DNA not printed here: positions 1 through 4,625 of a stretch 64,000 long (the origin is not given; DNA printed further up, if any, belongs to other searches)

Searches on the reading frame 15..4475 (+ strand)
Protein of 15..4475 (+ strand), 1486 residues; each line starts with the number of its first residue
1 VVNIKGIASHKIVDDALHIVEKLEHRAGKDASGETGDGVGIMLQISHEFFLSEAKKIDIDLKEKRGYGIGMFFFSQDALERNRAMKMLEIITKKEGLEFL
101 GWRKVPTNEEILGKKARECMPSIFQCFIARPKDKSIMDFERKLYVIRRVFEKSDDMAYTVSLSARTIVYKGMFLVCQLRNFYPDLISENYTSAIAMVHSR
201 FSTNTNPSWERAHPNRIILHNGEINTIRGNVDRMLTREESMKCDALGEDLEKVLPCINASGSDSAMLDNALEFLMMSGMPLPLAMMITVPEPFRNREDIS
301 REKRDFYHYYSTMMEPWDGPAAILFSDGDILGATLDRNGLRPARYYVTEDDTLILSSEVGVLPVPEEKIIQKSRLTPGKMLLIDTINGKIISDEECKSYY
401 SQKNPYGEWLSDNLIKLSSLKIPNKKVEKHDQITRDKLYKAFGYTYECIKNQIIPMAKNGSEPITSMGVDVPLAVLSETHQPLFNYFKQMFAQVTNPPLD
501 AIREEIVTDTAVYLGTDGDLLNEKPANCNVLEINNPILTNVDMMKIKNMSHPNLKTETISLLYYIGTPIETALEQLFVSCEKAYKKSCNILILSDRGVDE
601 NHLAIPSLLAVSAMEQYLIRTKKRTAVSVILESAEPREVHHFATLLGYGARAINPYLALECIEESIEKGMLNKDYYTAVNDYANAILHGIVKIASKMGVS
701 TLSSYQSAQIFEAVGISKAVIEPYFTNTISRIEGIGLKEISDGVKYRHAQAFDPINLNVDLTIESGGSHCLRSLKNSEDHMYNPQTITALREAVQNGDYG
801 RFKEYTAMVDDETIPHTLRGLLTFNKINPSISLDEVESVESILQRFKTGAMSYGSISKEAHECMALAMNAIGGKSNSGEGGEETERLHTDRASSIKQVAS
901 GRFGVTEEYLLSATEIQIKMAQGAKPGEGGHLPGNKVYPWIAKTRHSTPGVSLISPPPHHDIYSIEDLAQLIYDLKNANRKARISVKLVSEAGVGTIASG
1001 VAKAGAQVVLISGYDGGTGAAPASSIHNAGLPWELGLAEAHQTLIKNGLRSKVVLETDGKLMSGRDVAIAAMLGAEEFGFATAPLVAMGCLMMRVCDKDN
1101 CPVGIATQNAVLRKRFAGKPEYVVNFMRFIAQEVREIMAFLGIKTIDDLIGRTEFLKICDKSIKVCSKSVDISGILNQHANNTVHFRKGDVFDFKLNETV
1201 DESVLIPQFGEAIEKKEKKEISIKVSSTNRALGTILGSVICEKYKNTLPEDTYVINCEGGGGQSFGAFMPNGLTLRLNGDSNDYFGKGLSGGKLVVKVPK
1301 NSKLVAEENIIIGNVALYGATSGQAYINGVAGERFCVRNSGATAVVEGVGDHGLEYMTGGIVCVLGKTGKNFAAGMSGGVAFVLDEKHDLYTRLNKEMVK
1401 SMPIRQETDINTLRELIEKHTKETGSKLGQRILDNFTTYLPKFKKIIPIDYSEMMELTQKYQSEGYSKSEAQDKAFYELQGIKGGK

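Call 36: search_protein_families(library=ncbifam, proteins=[window:15-4475:+], max_evalue=1e-10)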
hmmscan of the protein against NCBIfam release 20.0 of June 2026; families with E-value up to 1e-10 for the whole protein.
window:15-4475:+ (1486 aa): 1 family
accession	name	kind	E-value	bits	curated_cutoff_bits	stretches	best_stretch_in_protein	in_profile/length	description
NF008730.0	PRK11750.1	equivalog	0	1619.1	1047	1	3-1462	22-1479/1490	glutamate synthase large subunit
